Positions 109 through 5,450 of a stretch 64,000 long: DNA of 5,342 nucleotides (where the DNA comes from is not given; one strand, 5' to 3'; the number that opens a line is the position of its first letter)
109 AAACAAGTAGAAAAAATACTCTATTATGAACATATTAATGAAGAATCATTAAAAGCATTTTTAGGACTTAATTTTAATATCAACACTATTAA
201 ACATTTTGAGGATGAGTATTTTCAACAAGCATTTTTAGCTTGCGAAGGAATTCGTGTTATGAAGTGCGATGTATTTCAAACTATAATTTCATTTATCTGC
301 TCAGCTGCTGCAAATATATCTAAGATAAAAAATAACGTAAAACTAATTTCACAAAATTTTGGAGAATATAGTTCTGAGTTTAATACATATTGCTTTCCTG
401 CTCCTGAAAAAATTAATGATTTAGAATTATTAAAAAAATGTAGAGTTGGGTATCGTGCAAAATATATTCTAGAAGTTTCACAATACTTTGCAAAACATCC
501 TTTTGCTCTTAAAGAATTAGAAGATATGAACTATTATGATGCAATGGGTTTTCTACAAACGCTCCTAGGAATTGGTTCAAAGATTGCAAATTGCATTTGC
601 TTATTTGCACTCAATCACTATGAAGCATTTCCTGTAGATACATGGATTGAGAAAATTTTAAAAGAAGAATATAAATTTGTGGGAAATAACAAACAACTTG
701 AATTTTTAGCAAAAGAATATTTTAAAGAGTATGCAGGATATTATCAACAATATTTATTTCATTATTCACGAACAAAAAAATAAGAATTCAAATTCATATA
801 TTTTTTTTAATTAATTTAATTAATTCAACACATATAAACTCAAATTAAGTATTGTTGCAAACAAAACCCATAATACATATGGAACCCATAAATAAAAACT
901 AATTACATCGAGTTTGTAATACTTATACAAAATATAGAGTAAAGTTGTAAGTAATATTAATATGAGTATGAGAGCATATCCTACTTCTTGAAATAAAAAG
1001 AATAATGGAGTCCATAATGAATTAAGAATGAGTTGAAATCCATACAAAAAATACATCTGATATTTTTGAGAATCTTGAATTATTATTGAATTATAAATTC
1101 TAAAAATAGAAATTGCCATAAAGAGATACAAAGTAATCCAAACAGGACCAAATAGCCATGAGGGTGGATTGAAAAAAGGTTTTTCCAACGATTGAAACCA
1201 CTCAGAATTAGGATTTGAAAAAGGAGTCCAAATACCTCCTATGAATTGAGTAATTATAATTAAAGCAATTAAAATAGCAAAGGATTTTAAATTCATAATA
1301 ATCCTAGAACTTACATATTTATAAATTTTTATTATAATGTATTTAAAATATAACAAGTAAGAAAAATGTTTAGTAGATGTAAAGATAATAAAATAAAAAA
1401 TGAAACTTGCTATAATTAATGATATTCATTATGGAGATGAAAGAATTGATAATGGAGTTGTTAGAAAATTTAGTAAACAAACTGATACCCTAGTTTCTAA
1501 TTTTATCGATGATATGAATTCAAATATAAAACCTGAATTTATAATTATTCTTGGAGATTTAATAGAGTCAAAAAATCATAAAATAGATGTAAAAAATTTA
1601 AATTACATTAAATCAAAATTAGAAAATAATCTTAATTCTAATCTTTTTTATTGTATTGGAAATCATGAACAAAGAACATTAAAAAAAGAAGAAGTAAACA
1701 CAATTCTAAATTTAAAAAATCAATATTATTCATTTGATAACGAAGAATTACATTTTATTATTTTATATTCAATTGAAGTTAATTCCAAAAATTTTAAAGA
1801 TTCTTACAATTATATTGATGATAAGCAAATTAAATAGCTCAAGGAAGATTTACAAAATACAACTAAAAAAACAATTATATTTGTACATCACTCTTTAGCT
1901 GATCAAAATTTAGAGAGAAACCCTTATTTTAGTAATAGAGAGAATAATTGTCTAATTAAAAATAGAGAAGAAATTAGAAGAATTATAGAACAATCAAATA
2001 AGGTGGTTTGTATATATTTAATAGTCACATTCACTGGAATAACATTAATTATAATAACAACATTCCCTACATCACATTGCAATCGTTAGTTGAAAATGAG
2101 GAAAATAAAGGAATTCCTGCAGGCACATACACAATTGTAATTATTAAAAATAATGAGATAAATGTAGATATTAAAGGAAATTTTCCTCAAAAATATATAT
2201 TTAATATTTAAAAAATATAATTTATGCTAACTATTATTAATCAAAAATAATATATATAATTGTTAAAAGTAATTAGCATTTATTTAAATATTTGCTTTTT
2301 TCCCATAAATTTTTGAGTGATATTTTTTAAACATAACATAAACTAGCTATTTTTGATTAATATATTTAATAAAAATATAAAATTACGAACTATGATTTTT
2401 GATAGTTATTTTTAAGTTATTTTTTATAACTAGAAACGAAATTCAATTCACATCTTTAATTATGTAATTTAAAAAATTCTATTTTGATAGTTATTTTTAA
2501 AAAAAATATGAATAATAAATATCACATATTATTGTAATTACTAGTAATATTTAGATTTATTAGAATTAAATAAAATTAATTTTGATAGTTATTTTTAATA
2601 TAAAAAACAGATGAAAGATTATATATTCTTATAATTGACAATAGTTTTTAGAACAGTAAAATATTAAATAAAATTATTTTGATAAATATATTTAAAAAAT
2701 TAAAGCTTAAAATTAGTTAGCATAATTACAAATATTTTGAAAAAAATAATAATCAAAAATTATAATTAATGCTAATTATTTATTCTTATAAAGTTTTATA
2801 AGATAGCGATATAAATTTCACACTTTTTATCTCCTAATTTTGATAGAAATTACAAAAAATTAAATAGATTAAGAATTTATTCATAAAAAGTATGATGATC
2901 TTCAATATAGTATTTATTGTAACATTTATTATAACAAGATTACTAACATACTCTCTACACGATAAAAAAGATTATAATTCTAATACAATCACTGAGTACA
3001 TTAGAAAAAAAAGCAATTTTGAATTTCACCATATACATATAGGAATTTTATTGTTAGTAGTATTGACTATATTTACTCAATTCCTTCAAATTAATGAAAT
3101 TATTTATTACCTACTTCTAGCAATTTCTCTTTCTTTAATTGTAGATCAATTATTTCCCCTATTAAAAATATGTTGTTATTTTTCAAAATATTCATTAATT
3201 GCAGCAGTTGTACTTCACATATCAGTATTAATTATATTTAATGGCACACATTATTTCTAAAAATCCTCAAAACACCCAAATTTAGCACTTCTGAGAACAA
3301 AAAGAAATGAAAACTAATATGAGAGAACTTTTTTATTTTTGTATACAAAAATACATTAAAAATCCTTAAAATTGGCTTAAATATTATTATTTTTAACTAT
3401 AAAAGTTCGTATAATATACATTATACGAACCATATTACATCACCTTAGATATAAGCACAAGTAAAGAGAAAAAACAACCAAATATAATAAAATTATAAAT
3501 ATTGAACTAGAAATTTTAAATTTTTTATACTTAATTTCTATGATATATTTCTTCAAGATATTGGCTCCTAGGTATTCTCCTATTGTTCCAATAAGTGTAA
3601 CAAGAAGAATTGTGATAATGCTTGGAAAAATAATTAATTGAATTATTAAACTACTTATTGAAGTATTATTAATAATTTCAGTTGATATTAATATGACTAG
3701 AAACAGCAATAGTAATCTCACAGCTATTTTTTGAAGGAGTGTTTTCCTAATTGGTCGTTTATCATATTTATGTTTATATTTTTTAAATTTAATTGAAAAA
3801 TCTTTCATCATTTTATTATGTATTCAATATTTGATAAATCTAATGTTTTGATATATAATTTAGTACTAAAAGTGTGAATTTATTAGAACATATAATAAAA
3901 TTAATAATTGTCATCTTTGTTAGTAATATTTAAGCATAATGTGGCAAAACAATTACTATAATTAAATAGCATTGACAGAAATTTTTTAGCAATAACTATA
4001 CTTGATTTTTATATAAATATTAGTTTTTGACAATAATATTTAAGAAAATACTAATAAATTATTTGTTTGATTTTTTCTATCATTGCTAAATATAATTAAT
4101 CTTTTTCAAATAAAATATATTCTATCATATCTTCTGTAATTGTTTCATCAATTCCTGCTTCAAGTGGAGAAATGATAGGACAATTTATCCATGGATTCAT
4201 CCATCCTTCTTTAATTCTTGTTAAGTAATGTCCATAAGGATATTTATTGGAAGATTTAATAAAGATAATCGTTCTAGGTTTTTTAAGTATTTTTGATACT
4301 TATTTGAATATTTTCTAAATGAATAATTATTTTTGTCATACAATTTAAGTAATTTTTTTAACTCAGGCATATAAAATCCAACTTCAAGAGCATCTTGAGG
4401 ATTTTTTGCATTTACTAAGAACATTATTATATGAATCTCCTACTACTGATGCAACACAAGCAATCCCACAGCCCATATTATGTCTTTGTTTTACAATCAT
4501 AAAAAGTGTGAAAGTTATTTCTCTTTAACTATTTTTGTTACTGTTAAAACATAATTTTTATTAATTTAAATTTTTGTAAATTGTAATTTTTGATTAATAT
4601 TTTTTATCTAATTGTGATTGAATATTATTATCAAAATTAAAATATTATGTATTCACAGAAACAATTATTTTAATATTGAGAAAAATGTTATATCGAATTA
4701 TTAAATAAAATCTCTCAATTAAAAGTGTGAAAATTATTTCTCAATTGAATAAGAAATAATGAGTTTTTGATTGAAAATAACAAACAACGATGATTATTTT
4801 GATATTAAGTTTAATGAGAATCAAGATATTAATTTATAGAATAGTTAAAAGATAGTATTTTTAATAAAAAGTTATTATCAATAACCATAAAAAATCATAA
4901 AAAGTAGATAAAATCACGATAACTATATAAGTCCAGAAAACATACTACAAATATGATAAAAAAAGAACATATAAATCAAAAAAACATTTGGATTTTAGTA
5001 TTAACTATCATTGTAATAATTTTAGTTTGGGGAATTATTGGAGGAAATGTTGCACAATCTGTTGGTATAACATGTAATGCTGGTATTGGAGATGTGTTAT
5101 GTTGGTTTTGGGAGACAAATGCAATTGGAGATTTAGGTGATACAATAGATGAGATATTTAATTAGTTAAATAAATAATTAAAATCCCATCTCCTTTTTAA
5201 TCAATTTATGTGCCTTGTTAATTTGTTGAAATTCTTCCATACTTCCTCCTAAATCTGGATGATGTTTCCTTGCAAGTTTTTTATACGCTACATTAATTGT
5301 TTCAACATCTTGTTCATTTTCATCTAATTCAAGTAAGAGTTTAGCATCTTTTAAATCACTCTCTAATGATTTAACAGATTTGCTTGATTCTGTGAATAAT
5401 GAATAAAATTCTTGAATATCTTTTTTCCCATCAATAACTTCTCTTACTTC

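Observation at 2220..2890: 680-bp gene-free region with 19-bp iterons flanked by inverted ATGCTAA motifs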

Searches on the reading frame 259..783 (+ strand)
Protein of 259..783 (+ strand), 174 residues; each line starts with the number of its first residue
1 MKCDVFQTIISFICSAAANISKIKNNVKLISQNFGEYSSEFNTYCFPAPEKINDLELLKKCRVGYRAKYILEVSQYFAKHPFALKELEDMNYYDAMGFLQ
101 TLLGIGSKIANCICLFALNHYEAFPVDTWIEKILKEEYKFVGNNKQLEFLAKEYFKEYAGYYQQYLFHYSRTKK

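Call 11: search_protein_families(library=pfam, proteins=[window:259-783:+], max_evalue=0.01)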
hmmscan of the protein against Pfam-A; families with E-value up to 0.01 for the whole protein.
window:259-783:+ (174 aa): 1 family
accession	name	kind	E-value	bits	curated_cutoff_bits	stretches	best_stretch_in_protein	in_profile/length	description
PF00730.31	HhH-GPD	-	2.4e-05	25.1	26.2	1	10-153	1-104/108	HhH-GPD superfamily base excision DNA repair protein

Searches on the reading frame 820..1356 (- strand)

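Call 11: search_protein_families(library=pfam, proteins=[window:820-1356:-], max_evalue=0.01)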
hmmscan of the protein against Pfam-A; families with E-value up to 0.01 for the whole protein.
window:820-1356:- (178 aa): 1 family
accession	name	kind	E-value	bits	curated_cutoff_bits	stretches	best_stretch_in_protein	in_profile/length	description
PF03073.20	TspO_MBR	-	1.1e-36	126.2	24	1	31-175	3-144/145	TspO/MBR family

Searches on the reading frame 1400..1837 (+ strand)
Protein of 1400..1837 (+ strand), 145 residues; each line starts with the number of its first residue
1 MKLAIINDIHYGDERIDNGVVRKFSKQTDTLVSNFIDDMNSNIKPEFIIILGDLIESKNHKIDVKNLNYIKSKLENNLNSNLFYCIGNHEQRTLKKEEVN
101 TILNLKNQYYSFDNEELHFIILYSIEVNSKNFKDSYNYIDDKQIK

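Call 11: search_protein_families(library=pfam, proteins=[window:1400-1837:+], max_evalue=0.01)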
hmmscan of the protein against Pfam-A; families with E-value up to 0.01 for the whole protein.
window:1400-1837:+ (145 aa): 1 family
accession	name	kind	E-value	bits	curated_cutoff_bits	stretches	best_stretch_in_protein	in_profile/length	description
PF00149.33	Metallophos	-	1.4e-08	35.9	21.5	1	1-114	1-94/191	Calcineurin-like phosphoesterase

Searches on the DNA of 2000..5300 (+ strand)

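Call 78: search_rna_families(source=window, start=2000, end=5300, threshold=evalue, max_evalue=1)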
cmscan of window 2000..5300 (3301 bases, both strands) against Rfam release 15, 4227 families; matches with E-value up to 1: 0.
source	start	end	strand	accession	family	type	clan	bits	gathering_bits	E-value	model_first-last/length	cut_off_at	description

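Call 108: search_dna_similar(query=window:2212-4952:+, collection=plasmids, mode=distant, max_rows=8)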
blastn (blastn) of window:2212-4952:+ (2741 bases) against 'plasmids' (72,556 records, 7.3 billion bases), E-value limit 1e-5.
No match.

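Call 109: search_dna_similar(query=window:2212-4952:+, collection=phages, mode=distant, max_rows=8)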
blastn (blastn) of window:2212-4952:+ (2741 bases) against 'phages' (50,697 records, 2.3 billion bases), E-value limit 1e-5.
No match.
